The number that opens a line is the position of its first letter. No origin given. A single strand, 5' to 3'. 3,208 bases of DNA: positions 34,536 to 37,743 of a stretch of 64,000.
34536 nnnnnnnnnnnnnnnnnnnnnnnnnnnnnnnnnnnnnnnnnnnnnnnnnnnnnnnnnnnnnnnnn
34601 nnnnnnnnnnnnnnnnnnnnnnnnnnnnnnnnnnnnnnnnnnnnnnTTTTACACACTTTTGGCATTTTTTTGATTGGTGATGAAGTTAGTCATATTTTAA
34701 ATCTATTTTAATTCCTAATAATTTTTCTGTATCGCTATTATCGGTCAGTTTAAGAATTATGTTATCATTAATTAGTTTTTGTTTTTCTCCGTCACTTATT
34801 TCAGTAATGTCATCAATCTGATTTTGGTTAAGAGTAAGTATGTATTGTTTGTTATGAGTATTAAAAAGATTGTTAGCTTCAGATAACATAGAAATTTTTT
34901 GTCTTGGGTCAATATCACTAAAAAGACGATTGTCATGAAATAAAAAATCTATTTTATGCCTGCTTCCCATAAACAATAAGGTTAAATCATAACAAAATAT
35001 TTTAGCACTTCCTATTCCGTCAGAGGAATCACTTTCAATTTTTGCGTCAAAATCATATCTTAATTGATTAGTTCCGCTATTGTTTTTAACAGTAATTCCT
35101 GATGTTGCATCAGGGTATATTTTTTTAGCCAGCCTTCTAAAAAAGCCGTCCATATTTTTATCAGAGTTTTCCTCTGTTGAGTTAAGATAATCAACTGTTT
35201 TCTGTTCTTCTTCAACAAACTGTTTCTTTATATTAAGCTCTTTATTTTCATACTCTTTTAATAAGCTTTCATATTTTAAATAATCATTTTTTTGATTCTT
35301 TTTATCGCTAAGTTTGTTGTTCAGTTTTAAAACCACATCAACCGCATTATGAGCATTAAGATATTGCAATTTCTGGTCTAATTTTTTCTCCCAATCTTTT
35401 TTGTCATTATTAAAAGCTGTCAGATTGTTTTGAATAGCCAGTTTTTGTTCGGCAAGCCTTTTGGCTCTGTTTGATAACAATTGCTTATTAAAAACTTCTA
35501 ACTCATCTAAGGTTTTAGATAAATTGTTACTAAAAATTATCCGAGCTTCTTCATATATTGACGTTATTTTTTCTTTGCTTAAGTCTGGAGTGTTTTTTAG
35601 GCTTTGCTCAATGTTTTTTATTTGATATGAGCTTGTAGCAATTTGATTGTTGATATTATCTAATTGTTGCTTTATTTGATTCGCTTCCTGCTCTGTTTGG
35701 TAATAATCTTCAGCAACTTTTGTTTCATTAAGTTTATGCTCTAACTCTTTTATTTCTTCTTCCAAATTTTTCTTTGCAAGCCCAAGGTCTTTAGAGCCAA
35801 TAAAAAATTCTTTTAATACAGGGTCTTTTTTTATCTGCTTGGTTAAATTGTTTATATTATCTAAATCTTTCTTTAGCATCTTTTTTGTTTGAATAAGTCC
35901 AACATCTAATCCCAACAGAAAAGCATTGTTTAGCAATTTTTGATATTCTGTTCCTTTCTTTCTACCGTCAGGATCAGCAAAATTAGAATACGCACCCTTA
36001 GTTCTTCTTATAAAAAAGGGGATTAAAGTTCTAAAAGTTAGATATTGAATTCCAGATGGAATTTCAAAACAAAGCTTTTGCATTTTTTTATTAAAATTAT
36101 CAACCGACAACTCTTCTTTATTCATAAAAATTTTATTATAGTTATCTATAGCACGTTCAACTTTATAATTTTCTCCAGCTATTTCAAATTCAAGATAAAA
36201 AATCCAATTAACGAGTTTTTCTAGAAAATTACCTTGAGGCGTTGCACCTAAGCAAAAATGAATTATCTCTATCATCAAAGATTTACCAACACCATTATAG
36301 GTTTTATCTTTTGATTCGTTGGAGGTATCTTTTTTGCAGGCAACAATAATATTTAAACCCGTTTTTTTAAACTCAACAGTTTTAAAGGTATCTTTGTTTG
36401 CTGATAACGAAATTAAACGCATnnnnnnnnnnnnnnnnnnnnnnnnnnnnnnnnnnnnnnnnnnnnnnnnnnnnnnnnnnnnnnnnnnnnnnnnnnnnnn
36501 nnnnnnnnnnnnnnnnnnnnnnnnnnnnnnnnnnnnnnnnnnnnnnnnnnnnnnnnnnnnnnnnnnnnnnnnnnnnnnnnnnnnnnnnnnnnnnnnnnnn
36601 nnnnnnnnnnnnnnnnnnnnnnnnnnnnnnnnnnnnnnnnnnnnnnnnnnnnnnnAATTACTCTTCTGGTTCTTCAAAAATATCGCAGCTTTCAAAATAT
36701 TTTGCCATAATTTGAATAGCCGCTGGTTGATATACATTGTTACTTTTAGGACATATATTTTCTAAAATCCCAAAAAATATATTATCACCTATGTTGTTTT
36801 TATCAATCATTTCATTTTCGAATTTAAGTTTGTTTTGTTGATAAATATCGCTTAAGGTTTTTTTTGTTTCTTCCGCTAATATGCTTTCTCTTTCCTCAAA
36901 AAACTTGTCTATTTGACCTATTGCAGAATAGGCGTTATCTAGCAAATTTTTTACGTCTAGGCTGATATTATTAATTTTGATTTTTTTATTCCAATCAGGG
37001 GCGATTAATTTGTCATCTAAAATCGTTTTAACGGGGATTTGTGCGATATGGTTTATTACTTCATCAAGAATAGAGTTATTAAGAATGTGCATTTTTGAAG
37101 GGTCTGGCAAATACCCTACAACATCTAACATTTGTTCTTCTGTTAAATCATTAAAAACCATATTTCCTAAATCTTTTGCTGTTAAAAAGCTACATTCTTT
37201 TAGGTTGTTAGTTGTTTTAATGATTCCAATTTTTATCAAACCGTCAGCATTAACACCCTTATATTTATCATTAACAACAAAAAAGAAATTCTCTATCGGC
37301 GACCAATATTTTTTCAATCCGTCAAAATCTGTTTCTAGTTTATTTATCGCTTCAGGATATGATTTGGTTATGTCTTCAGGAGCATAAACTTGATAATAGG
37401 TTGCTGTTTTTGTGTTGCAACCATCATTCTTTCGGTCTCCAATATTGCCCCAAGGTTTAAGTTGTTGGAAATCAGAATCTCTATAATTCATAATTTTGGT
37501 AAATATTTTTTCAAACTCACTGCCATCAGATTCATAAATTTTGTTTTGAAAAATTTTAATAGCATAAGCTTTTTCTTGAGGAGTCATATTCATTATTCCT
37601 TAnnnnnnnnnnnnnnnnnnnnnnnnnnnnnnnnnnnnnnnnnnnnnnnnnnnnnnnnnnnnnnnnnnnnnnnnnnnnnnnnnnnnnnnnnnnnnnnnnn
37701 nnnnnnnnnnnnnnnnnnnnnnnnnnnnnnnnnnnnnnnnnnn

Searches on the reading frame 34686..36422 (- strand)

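Call 32: search_protein_families(library=pfam, proteins=[window:34686-36422:-], max_evalue=0.001)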
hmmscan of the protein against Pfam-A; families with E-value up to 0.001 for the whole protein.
window:34686-36422:- (578 aa): 1 family
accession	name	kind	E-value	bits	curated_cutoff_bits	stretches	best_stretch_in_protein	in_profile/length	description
PF10088.15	DUF2326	-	4.3e-33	114.4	28.7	1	432-572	2-140/141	Uncharacterised protein conserved in bacteria (DUF2326)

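Call 33: search_protein_families(library=padloc, proteins=[window:34686-36422:-], max_evalue=0.001)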
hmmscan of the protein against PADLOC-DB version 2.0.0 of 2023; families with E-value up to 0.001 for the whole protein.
window:34686-36422:- (578 aa): 5 families
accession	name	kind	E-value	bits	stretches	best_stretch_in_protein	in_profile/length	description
PDLC04774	PDC-M68B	-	9.5e-90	299.8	1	3-572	2-580/581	-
PDLC03859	LmuB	-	9e-10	36.4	1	4-554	8-607/611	-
PDLC03860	LmuB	-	9.3e-08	29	1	43-111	35-101/565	-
PDLC00254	LmuB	-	1.1e-05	22.3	1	7-106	13-101/563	AAA ATPase domain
PDLC00582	JetC3|JetC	-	0.0002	17.3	1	180-426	783-1028/1472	DUF3584 domain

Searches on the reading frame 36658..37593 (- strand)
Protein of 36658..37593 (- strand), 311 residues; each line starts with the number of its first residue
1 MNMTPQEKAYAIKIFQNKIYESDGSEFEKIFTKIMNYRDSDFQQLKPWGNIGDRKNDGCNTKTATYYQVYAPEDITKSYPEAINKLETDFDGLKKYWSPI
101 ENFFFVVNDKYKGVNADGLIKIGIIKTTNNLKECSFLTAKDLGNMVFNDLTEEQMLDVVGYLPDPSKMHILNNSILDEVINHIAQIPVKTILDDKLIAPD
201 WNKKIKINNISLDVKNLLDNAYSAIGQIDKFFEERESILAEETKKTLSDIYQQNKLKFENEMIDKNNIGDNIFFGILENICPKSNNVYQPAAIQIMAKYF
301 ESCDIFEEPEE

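Call 32: search_protein_families(library=pfam, proteins=[window:36658-37593:-], max_evalue=0.001)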
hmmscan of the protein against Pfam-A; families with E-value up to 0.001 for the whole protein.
window:36658-37593:- (311 aa): 1 family
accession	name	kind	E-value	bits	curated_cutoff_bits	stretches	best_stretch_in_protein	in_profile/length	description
PF20275.3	CTD10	-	1.2e-14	55.4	28.1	1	176-307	3-134/134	C-terminal domain 10 of the ABC-three component (ABC-3C) systems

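Call 33: search_protein_families(library=padloc, proteins=[window:36658-37593:-], max_evalue=0.001)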
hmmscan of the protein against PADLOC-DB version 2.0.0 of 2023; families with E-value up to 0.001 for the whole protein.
window:36658-37593:- (311 aa): 2 families
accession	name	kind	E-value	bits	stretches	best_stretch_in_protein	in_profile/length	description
PDLC04772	PDC-M68A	-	1.2e-07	30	1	172-308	120-252/253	-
PDLC04773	PDC-M68A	-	2.5e-07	29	1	192-309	80-196/200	-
